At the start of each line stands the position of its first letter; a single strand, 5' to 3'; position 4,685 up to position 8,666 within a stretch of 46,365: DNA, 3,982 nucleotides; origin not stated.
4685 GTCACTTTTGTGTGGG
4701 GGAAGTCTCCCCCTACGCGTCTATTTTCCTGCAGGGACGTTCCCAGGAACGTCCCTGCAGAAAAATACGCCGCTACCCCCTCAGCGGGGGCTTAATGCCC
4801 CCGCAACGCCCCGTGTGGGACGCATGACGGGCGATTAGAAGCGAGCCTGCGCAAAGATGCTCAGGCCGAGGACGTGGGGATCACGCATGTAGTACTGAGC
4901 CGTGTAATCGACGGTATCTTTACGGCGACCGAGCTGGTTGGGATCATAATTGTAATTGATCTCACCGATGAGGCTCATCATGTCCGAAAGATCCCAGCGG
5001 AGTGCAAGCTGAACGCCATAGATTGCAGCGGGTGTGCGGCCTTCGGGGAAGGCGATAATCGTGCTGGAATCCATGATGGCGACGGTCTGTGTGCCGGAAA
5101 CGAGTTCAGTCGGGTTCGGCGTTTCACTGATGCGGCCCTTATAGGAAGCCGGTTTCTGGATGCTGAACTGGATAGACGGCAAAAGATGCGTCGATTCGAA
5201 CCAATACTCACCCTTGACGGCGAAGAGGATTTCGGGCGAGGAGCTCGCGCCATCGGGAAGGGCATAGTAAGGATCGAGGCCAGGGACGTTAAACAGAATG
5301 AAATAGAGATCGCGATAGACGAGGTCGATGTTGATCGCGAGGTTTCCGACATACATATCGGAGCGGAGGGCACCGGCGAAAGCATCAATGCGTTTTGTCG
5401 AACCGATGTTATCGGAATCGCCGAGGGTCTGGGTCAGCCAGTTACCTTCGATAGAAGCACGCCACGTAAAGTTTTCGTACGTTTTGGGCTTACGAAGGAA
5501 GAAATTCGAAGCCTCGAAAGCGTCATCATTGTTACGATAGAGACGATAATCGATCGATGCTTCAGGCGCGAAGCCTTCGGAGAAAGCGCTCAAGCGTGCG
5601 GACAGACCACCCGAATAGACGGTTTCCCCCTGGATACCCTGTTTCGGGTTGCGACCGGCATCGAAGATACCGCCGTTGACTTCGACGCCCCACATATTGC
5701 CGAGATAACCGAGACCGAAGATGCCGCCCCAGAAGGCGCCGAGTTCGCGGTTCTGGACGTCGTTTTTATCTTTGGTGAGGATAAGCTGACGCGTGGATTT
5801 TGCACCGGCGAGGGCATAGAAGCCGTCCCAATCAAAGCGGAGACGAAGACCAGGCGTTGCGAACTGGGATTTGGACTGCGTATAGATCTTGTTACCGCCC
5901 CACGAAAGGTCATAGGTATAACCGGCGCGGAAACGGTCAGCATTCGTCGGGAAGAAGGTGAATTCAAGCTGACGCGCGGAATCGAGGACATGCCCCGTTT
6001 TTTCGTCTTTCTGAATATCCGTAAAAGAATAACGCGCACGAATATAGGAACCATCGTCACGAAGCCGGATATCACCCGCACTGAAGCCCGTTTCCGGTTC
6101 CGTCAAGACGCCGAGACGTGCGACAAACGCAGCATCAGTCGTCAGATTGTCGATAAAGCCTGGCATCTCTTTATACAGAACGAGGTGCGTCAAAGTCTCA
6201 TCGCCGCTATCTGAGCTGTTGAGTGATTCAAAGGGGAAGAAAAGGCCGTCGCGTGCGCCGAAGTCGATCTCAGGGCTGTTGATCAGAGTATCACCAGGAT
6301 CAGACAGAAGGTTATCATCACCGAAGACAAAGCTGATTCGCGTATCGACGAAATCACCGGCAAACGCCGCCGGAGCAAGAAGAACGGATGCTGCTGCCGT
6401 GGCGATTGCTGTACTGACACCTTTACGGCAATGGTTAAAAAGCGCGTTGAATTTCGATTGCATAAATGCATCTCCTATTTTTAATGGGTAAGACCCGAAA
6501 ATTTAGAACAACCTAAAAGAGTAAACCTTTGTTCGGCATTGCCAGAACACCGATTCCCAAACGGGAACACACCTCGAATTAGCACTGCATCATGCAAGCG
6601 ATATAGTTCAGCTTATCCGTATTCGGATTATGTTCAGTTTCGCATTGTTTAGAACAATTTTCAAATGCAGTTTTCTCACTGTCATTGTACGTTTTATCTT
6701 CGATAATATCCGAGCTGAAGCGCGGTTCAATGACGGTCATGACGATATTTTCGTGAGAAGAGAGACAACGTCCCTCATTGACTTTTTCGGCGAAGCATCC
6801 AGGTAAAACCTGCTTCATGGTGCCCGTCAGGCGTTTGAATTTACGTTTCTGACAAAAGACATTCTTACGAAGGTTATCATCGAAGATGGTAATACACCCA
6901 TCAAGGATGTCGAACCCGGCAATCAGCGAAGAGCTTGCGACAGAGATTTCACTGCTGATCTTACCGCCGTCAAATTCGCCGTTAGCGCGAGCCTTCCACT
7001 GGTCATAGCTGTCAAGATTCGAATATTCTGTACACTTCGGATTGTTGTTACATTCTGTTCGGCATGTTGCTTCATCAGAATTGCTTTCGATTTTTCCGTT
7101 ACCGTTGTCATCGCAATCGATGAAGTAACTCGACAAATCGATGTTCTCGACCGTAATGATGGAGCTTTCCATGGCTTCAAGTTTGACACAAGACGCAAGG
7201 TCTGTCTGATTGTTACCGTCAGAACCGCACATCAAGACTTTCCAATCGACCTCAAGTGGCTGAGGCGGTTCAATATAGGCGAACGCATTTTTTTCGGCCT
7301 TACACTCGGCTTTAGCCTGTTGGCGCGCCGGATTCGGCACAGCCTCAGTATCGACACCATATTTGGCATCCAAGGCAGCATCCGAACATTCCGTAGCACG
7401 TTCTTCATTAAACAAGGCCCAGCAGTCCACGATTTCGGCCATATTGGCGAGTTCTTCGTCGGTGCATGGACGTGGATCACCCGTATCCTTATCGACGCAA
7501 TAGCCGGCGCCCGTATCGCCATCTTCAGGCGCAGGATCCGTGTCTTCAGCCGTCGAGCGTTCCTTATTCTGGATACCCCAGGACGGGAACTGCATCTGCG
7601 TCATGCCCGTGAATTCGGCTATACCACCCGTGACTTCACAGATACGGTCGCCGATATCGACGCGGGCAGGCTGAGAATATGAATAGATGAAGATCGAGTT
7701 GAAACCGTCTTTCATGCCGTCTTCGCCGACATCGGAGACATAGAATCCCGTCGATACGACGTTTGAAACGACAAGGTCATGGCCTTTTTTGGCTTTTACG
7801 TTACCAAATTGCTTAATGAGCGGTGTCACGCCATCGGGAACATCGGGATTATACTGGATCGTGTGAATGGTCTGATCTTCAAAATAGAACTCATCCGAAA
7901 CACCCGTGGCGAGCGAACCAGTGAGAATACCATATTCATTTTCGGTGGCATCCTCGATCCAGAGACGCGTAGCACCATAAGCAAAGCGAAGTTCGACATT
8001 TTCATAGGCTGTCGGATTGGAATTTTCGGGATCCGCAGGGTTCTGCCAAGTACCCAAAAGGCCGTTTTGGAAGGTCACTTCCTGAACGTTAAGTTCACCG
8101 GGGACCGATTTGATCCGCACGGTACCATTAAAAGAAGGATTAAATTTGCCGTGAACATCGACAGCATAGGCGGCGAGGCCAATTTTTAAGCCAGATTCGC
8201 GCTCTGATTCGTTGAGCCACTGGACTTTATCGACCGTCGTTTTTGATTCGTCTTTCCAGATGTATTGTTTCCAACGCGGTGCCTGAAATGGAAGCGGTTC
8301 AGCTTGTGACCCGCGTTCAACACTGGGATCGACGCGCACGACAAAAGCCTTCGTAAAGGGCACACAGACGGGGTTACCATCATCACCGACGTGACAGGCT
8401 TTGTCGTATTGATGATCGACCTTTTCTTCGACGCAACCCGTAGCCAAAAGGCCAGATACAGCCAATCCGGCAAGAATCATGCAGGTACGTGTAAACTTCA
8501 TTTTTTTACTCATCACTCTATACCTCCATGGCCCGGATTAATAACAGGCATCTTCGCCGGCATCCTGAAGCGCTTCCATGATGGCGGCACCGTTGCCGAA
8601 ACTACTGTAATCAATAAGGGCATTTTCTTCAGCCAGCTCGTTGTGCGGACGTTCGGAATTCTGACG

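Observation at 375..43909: Dispersed intergenic hairpin family with an invariant C-G(unpaired)-TAT / ATA-G core and freely covarying helices (at least 18 copies in 9 loci)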

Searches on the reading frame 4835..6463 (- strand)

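Call 13: search_protein_families(library=ncbifam, proteins=[window:4835-6463:-])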
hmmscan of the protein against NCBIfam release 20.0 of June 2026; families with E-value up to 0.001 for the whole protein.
window:4835-6463:- (542 aa): 0 families

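Call 87: search_protein_families(library=pfam, proteins=[window:4835-6463:-], max_evalue=0.01)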
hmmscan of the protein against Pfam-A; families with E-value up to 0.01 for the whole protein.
window:4835-6463:- (542 aa): 1 family
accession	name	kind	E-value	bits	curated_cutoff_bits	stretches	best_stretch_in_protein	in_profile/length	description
PF24653.1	Phage_OMP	-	0.0048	17.6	27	0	18-52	4-38/122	Cyanophage outer membrane protein like beta barrel domain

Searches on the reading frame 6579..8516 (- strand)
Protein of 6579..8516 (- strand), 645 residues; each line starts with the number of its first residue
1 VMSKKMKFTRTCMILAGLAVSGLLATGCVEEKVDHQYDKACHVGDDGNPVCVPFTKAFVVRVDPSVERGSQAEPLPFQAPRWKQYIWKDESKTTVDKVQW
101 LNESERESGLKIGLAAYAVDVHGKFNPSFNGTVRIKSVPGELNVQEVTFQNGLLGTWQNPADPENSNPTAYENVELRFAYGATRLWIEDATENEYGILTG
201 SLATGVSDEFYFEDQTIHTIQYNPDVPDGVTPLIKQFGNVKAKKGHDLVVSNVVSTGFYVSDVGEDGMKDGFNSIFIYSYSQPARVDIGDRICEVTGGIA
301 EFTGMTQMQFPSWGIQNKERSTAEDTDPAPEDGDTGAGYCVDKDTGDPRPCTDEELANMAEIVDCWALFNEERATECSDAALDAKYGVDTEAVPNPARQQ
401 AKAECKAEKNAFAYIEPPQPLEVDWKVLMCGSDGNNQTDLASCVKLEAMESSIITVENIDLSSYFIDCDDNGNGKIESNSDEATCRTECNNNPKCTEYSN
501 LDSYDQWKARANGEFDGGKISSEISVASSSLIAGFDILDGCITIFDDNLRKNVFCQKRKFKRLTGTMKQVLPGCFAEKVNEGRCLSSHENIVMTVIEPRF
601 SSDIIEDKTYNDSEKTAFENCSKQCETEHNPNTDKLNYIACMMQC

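Call 13: search_protein_families(library=ncbifam, proteins=[window:6579-8516:-])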
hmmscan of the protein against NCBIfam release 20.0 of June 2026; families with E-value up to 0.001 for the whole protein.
window:6579-8516:- (645 aa): 1 family
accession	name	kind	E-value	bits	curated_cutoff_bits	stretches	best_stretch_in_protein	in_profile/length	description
NF033681.1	ExeM_NucH_DNase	subfamily_domain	4e-06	26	300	1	255-312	16-70/546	ExeM/NucH family extracellular endonuclease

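Call 87: search_protein_families(library=pfam, proteins=[window:6579-8516:-], max_evalue=0.01)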
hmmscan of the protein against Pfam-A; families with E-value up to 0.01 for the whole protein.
window:6579-8516:- (645 aa): 0 families
